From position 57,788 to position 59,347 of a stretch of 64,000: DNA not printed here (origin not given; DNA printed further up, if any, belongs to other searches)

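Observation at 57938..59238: Orc1/Cdc6 paralog with a lysine-less Walker A, overlapping Hel308 by about 180 bp, behind an AT-rich palindromic promoter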

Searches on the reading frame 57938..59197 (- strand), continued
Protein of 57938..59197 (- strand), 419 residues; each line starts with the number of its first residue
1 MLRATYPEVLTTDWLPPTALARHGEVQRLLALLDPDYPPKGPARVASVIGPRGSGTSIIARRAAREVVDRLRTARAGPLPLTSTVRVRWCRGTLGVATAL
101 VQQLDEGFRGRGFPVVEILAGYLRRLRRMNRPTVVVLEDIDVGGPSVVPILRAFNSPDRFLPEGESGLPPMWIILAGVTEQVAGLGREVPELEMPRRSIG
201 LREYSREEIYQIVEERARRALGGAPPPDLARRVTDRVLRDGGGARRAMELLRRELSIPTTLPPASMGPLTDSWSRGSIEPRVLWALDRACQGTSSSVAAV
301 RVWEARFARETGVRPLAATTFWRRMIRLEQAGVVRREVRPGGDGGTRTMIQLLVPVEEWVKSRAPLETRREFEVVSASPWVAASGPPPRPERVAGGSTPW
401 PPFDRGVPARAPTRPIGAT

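Call 41: find_homologous_proteins(query=P0215, max_evalue=1e-10)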
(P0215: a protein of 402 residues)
Query P0215 (402 aa): 421 proteins with E <= 1e-10 among 8000 candidates; the best 120 are listed.
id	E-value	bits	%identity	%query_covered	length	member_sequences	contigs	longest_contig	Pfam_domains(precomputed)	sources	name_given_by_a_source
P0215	2.1e-265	898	100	100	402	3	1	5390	PF22703.3,PF05729.19,PF13401.13,PF01637.25,PF09079.18,PF13191.13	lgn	-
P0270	5.6e-118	412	51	98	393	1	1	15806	PF22703.3,PF05729.19,PF00004.36,PF13401.13,PF01637.25,PF05621.18,PF09079.18,PF13191.13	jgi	jgi:archaeal cell division control protein 6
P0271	1.2e-117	411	50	98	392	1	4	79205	PF22703.3,PF05729.19,PF00004.36,PF13401.13,PF01637.25,PF05621.18,PF09079.18,PF13191.13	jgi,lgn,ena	-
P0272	1.6e-117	411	52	98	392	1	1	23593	PF22703.3,PF00004.36,PF13401.13,PF05621.18,PF09079.18,PF13191.13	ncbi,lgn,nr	ncbi:MAG: AAA family ATPase [Candidatus Thermoplasmatota archaeon]|nr:AAA family ATPase [Candidatus 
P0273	2.3e-117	410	49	98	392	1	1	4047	PF22703.3,PF00004.36,PF13401.13,PF01637.25,PF05621.18,PF09079.18,PF13191.13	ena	-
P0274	2.3e-117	410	51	98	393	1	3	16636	PF22703.3,PF00004.36,PF13401.13,PF01637.25,PF05621.18,PF09079.18,PF13191.13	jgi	jgi:cell division control protein 6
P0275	1.1e-116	408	51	98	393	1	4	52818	PF22703.3,PF05729.19,PF00004.36,PF13401.13,PF01637.25,PF05621.18,PF09079.18,PF13191.13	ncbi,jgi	jgi:cell division control protein 6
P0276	4.9e-116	406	50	97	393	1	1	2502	PF22703.3,PF05729.19,PF00004.36,PF13401.13,PF05621.18,PF09079.18,PF13191.13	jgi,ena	-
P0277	8.6e-116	405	51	98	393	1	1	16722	PF22703.3,PF05729.19,PF00004.36,PF13401.13,PF01637.25,PF05621.18,PF09079.18,PF13191.13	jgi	jgi:cell division control protein 6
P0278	1.5e-115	405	52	95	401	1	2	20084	PF22703.3,PF05729.19,PF22606.3,PF00004.36,PF13401.13,PF05621.18,PF09079.18,PF13191.13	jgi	-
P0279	1.7e-115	404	50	98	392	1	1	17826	PF22703.3,PF00004.36,PF13401.13,PF01637.25,PF05621.18,PF09079.18,PF13191.13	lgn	-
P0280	2.1e-115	404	50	97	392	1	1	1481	PF22703.3,PF05729.19,PF00004.36,PF13401.13,PF01637.25,PF05621.18,PF09079.18,PF13191.13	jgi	jgi:cell division control protein 6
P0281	3.0e-115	404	51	95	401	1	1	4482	PF22703.3,PF22606.3,PF00004.36,PF13401.13,PF05621.18,PF09079.18,PF13191.13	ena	-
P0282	1.0e-114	402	51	95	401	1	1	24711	PF22703.3,PF05729.19,PF22606.3,PF00004.36,PF13401.13,PF05621.18,PF09079.18,PF13191.13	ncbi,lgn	-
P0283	1.4e-114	401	50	97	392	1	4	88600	PF22703.3,PF05729.19,PF00004.36,PF13401.13,PF01637.25,PF05621.18,PF09079.18,PF13191.13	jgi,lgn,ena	jgi:cell division control protein 6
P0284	1.4e-114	401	51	95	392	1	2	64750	PF22703.3,PF05729.19,PF22606.3,PF00004.36,PF13401.13,PF05621.18,PF09079.18,PF13191.13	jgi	jgi:cell division control protein 6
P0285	1.9e-114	401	49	98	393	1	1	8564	PF22703.3,PF05729.19,PF00004.36,PF13401.13,PF01637.25,PF05621.18,PF09079.18,PF13191.13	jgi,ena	-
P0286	2.4e-114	401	50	97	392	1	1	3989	PF22703.3,PF05729.19,PF22606.3,PF00004.36,PF13401.13,PF05621.18,PF09079.18,PF13191.13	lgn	-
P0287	2.5e-114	400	49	98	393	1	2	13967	PF22703.3,PF05729.19,PF00004.36,PF13401.13,PF01637.25,PF05621.18,PF09079.18,PF13191.13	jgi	jgi:cell division control protein 6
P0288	4.4e-114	400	49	97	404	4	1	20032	PF22703.3,PF05729.19,PF00004.36,PF13401.13,PF01637.25,PF05621.18,PF09079.18,PF13191.13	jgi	jgi:cell division control protein 6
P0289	6.3e-114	399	48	98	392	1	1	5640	PF22703.3,PF05729.19,PF00004.36,PF13401.13,PF01637.25,PF05621.18,PF09079.18,PF13191.13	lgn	-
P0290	7.8e-114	399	48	97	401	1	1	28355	PF22703.3,PF22606.3,PF00004.36,PF13401.13,PF09079.18,PF13191.13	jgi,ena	-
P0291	1.0e-113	399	50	97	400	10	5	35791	PF22703.3,PF00004.36,PF13401.13,PF09079.18,PF13191.13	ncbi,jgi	jgi:archaeal cell division control protein 6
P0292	1.1e-113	398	49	97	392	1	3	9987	PF22703.3,PF05729.19,PF00004.36,PF13401.13,PF01637.25,PF05621.18,PF09079.18,PF13191.13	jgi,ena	-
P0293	1.1e-113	398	49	98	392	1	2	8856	PF22703.3,PF05729.19,PF00004.36,PF13401.13,PF01637.25,PF05621.18,PF09079.18,PF13191.13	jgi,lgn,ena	jgi:cell division control protein 6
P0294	1.2e-113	398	49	97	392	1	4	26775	PF22703.3,PF00004.36,PF13401.13,PF09848.16,PF01637.25,PF05621.18,PF09079.18,PF13191.13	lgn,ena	-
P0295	1.4e-113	398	48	97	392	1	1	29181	PF22703.3,PF00004.36,PF13401.13,PF09848.16,PF01637.25,PF05621.18,PF09079.18,PF13191.13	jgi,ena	-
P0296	1.4e-113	398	49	97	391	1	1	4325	PF22703.3,PF05729.19,PF00004.36,PF13401.13,PF09848.16,PF01637.25,PF05621.18,PF09079.18,PF13191.13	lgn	-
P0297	1.5e-113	398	49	98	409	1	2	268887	PF22703.3,PF05729.19,PF00004.36,PF13401.13,PF01637.25,PF05621.18,PF09079.18,PF00931.29,PF13191.13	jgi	jgi:cell division control protein 6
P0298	1.7e-113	398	49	97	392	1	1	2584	PF22703.3,PF00004.36,PF13401.13,PF09848.16,PF01637.25,PF05621.18,PF09079.18,PF13191.13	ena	-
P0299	1.9e-113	398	49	98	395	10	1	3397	PF22703.3,PF05729.19,PF22606.3,PF00004.36,PF13401.13,PF01637.25,PF05621.18,PF09079.18,PF13191.13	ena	-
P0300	2.2e-113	397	49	97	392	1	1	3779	PF22703.3,PF00004.36,PF13401.13,PF09848.16,PF01637.25,PF05621.18,PF09079.18,PF13191.13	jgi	-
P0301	2.2e-113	397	49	97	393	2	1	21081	PF22703.3,PF05729.19,PF00004.36,PF13401.13,PF01637.25,PF05621.18,PF09079.18,PF13191.13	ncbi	ncbi:MAG: AAA family ATPase [Candidatus Thermoplasmatota archaeon]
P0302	2.3e-113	397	48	98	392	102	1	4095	PF22703.3,PF05729.19,PF00004.36,PF13401.13,PF01637.25,PF05621.18,PF09079.18,PF13191.13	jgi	jgi:cell division control protein 6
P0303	2.5e-113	397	50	95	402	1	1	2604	PF22703.3,PF05729.19,PF00004.36,PF13401.13,PF01637.25,PF05621.18,PF09079.18,PF13191.13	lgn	-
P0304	2.5e-113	397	49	97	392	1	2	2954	PF22703.3,PF00004.36,PF13401.13,PF01637.25,PF05621.18,PF09079.18,PF13191.13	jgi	-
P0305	2.8e-113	397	50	95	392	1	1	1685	PF22703.3,PF05729.19,PF22606.3,PF13401.13,PF05621.18,PF09079.18,PF13191.13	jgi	jgi:cell division control protein 6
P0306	2.9e-113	397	50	97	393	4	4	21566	PF22703.3,PF05729.19,PF00004.36,PF13401.13,PF01637.25,PF05621.18,PF09079.18,PF13191.13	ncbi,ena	-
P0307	3.1e-113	397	49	97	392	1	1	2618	PF22703.3,PF00004.36,PF13401.13,PF09848.16,PF01637.25,PF05621.18,PF09079.18,PF13191.13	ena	-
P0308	3.2e-113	397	50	97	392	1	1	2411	PF22703.3,PF05729.19,PF00004.36,PF13401.13,PF01637.25,PF05621.18,PF09079.18,PF13191.13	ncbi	-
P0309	3.3e-113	397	50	95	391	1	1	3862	PF22703.3,PF00004.36,PF13401.13,PF01637.25,PF05621.18,PF09079.18,PF13191.13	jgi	jgi:cell division control protein 6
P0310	3.5e-113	397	50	95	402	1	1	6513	PF22703.3,PF05729.19,PF00004.36,PF13401.13,PF01637.25,PF05621.18,PF09079.18,PF13191.13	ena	-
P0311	4.0e-113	397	49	98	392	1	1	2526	PF22703.3,PF05729.19,PF00004.36,PF13401.13,PF01637.25,PF05621.18,PF09079.18,PF13191.13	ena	-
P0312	4.0e-113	397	50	98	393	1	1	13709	PF22703.3,PF05729.19,PF00004.36,PF13401.13,PF01637.25,PF05621.18,PF09079.18,PF13191.13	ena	-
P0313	4.3e-113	396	49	97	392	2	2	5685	PF22703.3,PF00004.36,PF13401.13,PF01637.25,PF05621.18,PF09079.18,PF13191.13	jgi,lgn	-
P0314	5.1e-113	396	49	95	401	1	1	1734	PF22703.3,PF05729.19,PF22606.3,PF00004.36,PF13401.13,PF05621.18,PF09079.18,PF13191.13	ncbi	-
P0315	6.0e-113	396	48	97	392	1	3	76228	PF22703.3,PF05729.19,PF00004.36,PF13401.13,PF01637.25,PF05621.18,PF09079.18,PF13191.13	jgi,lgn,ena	-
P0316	7.1e-113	396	49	98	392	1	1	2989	PF22703.3,PF05729.19,PF00004.36,PF13401.13,PF01637.25,PF05621.18,PF09079.18,PF13191.13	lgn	-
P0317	8.8e-113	395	49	98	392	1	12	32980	PF22703.3,PF05729.19,PF00004.36,PF13401.13,PF01637.25,PF05621.18,PF09079.18,PF13191.13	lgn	-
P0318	8.9e-113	395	49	98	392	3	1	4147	PF22703.3,PF00004.36,PF13401.13,PF01637.25,PF05621.18,PF09079.18,PF13191.13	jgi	jgi:cell division control protein 6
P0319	9.0e-113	395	49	97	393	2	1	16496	PF22703.3,PF05729.19,PF00004.36,PF13401.13,PF05621.18,PF09079.18,PF13191.13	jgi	jgi:archaeal cell division control protein 6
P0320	1.1e-112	395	48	97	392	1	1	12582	PF22703.3,PF00004.36,PF13401.13,PF01637.25,PF05621.18,PF09079.18,PF13191.13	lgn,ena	-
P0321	1.3e-112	395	48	97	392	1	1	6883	PF22703.3,PF00004.36,PF13401.13,PF09848.16,PF01637.25,PF05621.18,PF09079.18,PF13191.13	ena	-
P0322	1.3e-112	395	48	97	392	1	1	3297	PF22703.3,PF00004.36,PF13401.13,PF09848.16,PF01637.25,PF05621.18,PF09079.18,PF13191.13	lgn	-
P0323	1.4e-112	395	49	95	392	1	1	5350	PF22703.3,PF05729.19,PF22606.3,PF00004.36,PF13401.13,PF05621.18,PF09079.18,PF13191.13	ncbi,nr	ncbi:MAG: AAA family ATPase [Thermoplasmatales archaeon]|nr:AAA family ATPase [Thermoplasmatales arc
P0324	1.4e-112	395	49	95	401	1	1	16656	PF22703.3,PF05729.19,PF22606.3,PF00004.36,PF13401.13,PF05621.18,PF09079.18,PF13191.13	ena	-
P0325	1.6e-112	395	49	97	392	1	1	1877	PF22703.3,PF00004.36,PF13401.13,PF01637.25,PF05621.18,PF09079.18,PF13191.13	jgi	-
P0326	1.8e-112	394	48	97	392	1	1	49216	PF22703.3,PF05729.19,PF00004.36,PF13401.13,PF01637.25,PF05621.18,PF09079.18,PF13191.13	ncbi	-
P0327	2.3e-112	394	49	98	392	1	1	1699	PF22703.3,PF05729.19,PF00004.36,PF13401.13,PF01637.25,PF05621.18,PF09079.18,PF13191.13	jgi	jgi:cell division control protein 6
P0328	2.3e-112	394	48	97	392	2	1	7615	PF22703.3,PF00004.36,PF13401.13,PF09848.16,PF01637.25,PF05621.18,PF09079.18,PF13191.13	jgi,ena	-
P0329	2.3e-112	394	49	97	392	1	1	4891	PF22703.3,PF00004.36,PF13401.13,PF01637.25,PF05621.18,PF09079.18,PF13191.13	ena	-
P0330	2.7e-112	394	48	98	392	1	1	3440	PF22703.3,PF05729.19,PF00004.36,PF13401.13,PF01637.25,PF05621.18,PF09079.18,PF13191.13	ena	-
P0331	3.0e-112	394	48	97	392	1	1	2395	PF22703.3,PF00004.36,PF13401.13,PF01637.25,PF05621.18,PF09079.18,PF13191.13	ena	-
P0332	3.0e-112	394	48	97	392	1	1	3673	PF22703.3,PF00004.36,PF13401.13,PF09848.16,PF01637.25,PF05621.18,PF09079.18,PF13191.13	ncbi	-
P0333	3.2e-112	394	47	98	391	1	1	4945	PF22703.3,PF05729.19,PF00004.36,PF13401.13,PF09848.16,PF01637.25,PF05621.18,PF09079.18,PF13191.13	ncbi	-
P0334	3.3e-112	394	48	99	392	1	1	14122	PF22703.3,PF00004.36,PF13401.13,PF01637.25,PF05621.18,PF09079.18,PF13191.13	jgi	jgi:cell division control protein 6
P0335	3.3e-112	394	48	97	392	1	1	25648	PF22703.3,PF22606.3,PF00004.36,PF13401.13,PF01637.25,PF05621.18,PF09079.18,PF13191.13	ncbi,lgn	ncbi:MAG: AAA family ATPase [Thermoplasmatota archaeon]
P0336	3.7e-112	393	48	95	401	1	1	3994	PF22703.3,PF05729.19,PF22606.3,PF00004.36,PF13401.13,PF05621.18,PF09079.18,PF13191.13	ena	-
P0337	3.7e-112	393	50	97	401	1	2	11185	PF22703.3,PF05729.19,PF00004.36,PF13401.13,PF01637.25,PF05621.18,PF09079.18,PF00931.29,PF13191.13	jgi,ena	-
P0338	4.4e-112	393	48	97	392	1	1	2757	PF22703.3,PF00004.36,PF13401.13,PF01637.25,PF05621.18,PF09079.18,PF13191.13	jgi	-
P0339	4.8e-112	393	47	97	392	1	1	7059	PF22703.3,PF00004.36,PF13401.13,PF01637.25,PF05621.18,PF09079.18,PF13191.13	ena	-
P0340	5.1e-112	393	50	97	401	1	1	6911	PF22703.3,PF05729.19,PF00004.36,PF13401.13,PF01637.25,PF05621.18,PF09079.18,PF00931.29,PF13191.13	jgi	-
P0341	6.7e-112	392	50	95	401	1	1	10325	PF22703.3,PF05729.19,PF22606.3,PF00004.36,PF13401.13,PF01637.25,PF05621.18,PF09079.18,PF13191.13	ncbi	-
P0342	7.1e-112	392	49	97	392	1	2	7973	PF22703.3,PF05729.19,PF00004.36,PF13401.13,PF09848.16,PF01637.25,PF05621.18,PF09079.18,PF13191.13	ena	-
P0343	7.7e-112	392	48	98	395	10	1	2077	PF22703.3,PF05729.19,PF00004.36,PF13401.13,PF01637.25,PF05621.18,PF09079.18,PF13191.13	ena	-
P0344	8.6e-112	392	49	97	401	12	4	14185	PF22703.3,PF05729.19,PF00004.36,PF13401.13,PF05621.18,PF09079.18,PF13191.13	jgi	jgi:cell division control protein 6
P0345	8.9e-112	392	49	95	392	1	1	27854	PF22703.3,PF05729.19,PF00004.36,PF13401.13,PF01637.25,PF05621.18,PF09079.18,PF13191.13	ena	-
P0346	1.1e-111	392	49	96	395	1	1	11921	PF22703.3,PF22606.3,PF00004.36,PF13401.13,PF05621.18,PF09079.18,PF13191.13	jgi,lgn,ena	-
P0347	1.1e-111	392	49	96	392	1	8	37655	PF22703.3,PF22606.3,PF00004.36,PF13401.13,PF05621.18,PF09079.18,PF13191.13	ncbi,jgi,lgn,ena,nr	ncbi:MAG: AAA family ATPase [Thermoplasmata archaeon]|nr:MAG: AAA family ATPase [Thermoplasmata arch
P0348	1.2e-111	392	49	97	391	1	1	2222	PF22703.3,PF05729.19,PF00004.36,PF13401.13,PF01637.25,PF05621.18,PF09079.18,PF00931.29,PF13191.13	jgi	-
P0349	1.2e-111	392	49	97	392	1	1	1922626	PF22703.3,PF05729.19,PF00004.36,PF13401.13,PF01637.25,PF05621.18,PF09079.18,PF13191.13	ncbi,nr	ncbi:MAG: AAA family ATPase [Thermoplasmatales archaeon]|nr:MAG: AAA family ATPase [Thermoplasmatale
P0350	1.3e-111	392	49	97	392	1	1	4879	PF22703.3,PF00004.36,PF13401.13,PF09848.16,PF01637.25,PF05621.18,PF09079.18,PF13191.13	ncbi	-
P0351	1.3e-111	391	48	95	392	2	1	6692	PF22703.3,PF05729.19,PF22606.3,PF00004.36,PF13401.13,PF05621.18,PF09079.18,PF13191.13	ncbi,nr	ncbi:MAG: AAA family ATPase [Thermoplasmatales archaeon]|nr:AAA family ATPase [Thermoplasmatales arc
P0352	1.4e-111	391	48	97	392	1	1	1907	PF22703.3,PF00004.36,PF13401.13,PF09848.16,PF01637.25,PF05621.18,PF09079.18,PF13191.13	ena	-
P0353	1.5e-111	391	49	97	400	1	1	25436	PF22703.3,PF05729.19,PF00004.36,PF13401.13,PF05621.18,PF09079.18,PF13191.13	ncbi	ncbi:MAG: AAA family ATPase [Methanobacteriota archaeon]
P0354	1.5e-111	391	49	96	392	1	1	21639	PF22703.3,PF22606.3,PF00004.36,PF13401.13,PF05621.18,PF09079.18,PF13191.13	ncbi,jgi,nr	ncbi:MAG: orc1/cdc6 family replication initiation protein [Thermoplasmata archaeon]|nr:MAG: orc1/cdc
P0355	1.5e-111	391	49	97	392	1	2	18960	PF22703.3,PF00004.36,PF13401.13,PF09848.16,PF01637.25,PF05621.18,PF09079.18,PF13191.13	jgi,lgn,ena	-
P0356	1.5e-111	391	49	98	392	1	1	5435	PF22703.3,PF05729.19,PF13401.13,PF01637.25,PF05621.18,PF09079.18,PF13191.13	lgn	-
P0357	1.7e-111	391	48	98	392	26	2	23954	PF22703.3,PF05729.19,PF00004.36,PF13401.13,PF01637.25,PF05621.18,PF09079.18,PF13191.13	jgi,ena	jgi:cell division control protein 6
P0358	1.7e-111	391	47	97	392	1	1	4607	PF22703.3,PF05729.19,PF00004.36,PF13401.13,PF01637.25,PF05621.18,PF09079.18,PF13191.13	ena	-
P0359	1.9e-111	391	49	95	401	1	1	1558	PF22703.3,PF05729.19,PF00004.36,PF13401.13,PF01637.25,PF05621.18,PF09079.18,PF13191.13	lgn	-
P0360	2.0e-111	391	48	97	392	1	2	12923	PF22703.3,PF00004.36,PF13401.13,PF09848.16,PF01637.25,PF05621.18,PF09079.18,PF13191.13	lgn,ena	-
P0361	2.3e-111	391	48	98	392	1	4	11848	PF22703.3,PF05729.19,PF00004.36,PF13401.13,PF01637.25,PF05621.18,PF09079.18,PF13191.13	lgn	-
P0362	2.3e-111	391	49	98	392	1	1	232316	PF22703.3,PF05729.19,PF00004.36,PF13401.13,PF01637.25,PF05621.18,PF09079.18,PF13191.13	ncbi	-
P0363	2.3e-111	391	49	98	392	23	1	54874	PF22703.3,PF05729.19,PF00004.36,PF13401.13,PF01637.25,PF05621.18,PF09079.18,PF13191.13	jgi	jgi:archaeal cell division control protein 6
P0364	2.8e-111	390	48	98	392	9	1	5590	PF22703.3,PF05729.19,PF00004.36,PF13401.13,PF01637.25,PF05621.18,PF09079.18,PF13191.13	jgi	jgi:cell division control protein 6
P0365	3.1e-111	390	50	96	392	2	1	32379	PF22703.3,PF05729.19,PF22606.3,PF00004.36,PF13401.13,PF01637.25,PF05621.18,PF09079.18,PF13191.13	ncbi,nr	ncbi:MAG: orc1/cdc6 family replication initiation protein [Thermoplasmatales archaeon SG8-52-3]|nr:M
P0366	3.1e-111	390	48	97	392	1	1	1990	PF22703.3,PF05729.19,PF22606.3,PF00004.36,PF13401.13,PF01637.25,PF05621.18,PF09079.18,PF13191.13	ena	-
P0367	3.2e-111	390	48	98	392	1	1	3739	PF22703.3,PF05729.19,PF00004.36,PF13401.13,PF01637.25,PF05621.18,PF09079.18,PF13191.13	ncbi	-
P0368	3.4e-111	390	48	95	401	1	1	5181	PF22703.3,PF05729.19,PF22606.3,PF00004.36,PF13401.13,PF05621.18,PF09079.18,PF13191.13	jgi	-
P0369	3.5e-111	390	49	96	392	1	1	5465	PF22703.3,PF05729.19,PF00004.36,PF13401.13,PF01637.25,PF05621.18,PF09079.18,PF13191.13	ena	-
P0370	3.8e-111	390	48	97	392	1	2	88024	PF22703.3,PF00004.36,PF13401.13,PF01637.25,PF05621.18,PF09079.18,PF13191.13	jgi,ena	-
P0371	4.7e-111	390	49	98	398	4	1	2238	PF22703.3,PF22606.3,PF00004.36,PF13401.13,PF01637.25,PF05621.18,PF09079.18,PF13191.13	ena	-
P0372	4.8e-111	390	49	96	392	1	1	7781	PF22703.3,PF05729.19,PF00004.36,PF13401.13,PF01637.25,PF05621.18,PF09079.18,PF13191.13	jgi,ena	-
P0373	4.9e-111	390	49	97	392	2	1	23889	PF22703.3,PF00004.36,PF13401.13,PF09848.16,PF01637.25,PF05621.18,PF09079.18,PF13191.13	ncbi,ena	-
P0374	5.0e-111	390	50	95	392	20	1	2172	PF22703.3,PF00004.36,PF13401.13,PF05621.18,PF09079.18,PF13191.13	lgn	-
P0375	5.8e-111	389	49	98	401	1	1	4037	PF22703.3,PF05729.19,PF00004.36,PF13401.13,PF01637.25,PF05621.18,PF09079.18,PF13191.13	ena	-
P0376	6.0e-111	389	48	97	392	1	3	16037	PF22703.3,PF05729.19,PF00004.36,PF13401.13,PF09848.16,PF01637.25,PF05621.18,PF09079.18,PF13191.13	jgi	-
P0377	6.0e-111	389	49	97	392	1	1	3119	PF22703.3,PF00004.36,PF13401.13,PF05621.18,PF09079.18,PF13191.13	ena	-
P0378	6.2e-111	389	49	98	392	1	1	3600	PF22703.3,PF05729.19,PF00004.36,PF13401.13,PF01637.25,PF05621.18,PF09079.18,PF13191.13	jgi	jgi:cell division control protein 6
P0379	7.3e-111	389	49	98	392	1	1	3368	PF22703.3,PF05729.19,PF00004.36,PF13401.13,PF05621.18,PF09079.18,PF13191.13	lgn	-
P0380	8.1e-111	389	48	98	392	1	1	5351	PF22703.3,PF05729.19,PF00004.36,PF13401.13,PF01637.25,PF05621.18,PF09079.18,PF13191.13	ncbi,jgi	-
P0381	8.4e-111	389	48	97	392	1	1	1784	PF22703.3,PF00004.36,PF13401.13,PF09848.16,PF01637.25,PF05621.18,PF09079.18,PF13191.13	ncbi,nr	ncbi:MAG: AAA family ATPase [Thermoplasmatales archaeon]|nr:AAA family ATPase [Thermoplasmatales arc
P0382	8.7e-111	389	49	95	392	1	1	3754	PF22703.3,PF05729.19,PF00004.36,PF13401.13,PF01637.25,PF05621.18,PF09079.18,PF13191.13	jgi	jgi:cell division control protein 6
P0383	1.0e-110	389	49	95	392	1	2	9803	PF22703.3,PF05729.19,PF22606.3,PF00004.36,PF13401.13,PF05621.18,PF09079.18,PF13191.13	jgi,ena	-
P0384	1.1e-110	389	48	98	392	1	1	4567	PF22703.3,PF05729.19,PF00004.36,PF13401.13,PF01637.25,PF05621.18,PF09079.18,PF13191.13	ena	-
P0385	1.4e-110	388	49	95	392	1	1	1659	PF22703.3,PF05729.19,PF22606.3,PF00004.36,PF13401.13,PF05621.18,PF09079.18,PF13191.13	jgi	-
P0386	1.5e-110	388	50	95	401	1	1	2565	PF22703.3,PF05729.19,PF22606.3,PF00004.36,PF13401.13,PF05621.18,PF09079.18,PF13191.13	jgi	-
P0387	1.5e-110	388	47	98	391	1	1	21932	PF22703.3,PF05729.19,PF00004.36,PF13401.13,PF01637.25,PF05621.18,PF09079.18,PF13191.13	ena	-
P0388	1.7e-110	388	48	98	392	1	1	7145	PF22703.3,PF05729.19,PF00004.36,PF13401.13,PF01637.25,PF05621.18,PF09079.18,PF13191.13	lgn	-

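Call 42: find_encoding_contigs(protein=P0349, flank=8000, max_places=1)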
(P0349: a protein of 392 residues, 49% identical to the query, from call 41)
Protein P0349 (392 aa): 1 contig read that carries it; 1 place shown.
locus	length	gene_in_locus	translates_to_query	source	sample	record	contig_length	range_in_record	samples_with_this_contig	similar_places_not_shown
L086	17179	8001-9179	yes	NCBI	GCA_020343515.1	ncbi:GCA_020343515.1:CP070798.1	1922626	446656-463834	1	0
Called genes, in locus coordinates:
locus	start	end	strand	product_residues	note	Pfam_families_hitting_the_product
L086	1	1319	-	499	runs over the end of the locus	-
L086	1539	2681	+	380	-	PF01513:NAD_kinase, PF00781:DAGK_cat (weak), PF20143:NAD_kinase_C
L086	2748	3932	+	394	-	PF00155:Aminotran_1_2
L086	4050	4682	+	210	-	PF00227:Proteasome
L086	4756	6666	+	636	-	PF17214:KH_TffA, PF00753:Lactamase_B, PF16661:Lactamase_B_6, PF23023:Anti-Pycsar_Apyc1 (weak), PF12706:Lactamase_B_2, PF10996:Beta-Casp, PF07521:RMMBL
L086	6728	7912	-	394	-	PF01896:DNA_primase_S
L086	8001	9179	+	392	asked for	PF01637:ATPase_2 (weak), PF05621:TniB (weak), PF13191:AAA_16, PF00004:AAA (weak), PF05729:NACHT (weak), PF13401:AAA_22, PF22703:Cdc6_lid, PF09079:WHD_Cdc6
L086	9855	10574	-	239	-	PF00730:HhH-GPD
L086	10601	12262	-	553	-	PF07837:FTCD_N, PF02971:FTCD, PF04961:FTCD_C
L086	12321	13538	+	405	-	PF07969:Amidohydro_3, PF01979:Amidohydro_1, PF07969:Amidohydro_3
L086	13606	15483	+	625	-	PF00324:AA_permease, PF13520:AA_permease_2, PF00359:PTS_EIIA_2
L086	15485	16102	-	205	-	-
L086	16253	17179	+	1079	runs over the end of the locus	PF07495:Y_Y_Y (faint), PF13620:CarboxypepD_reg (faint)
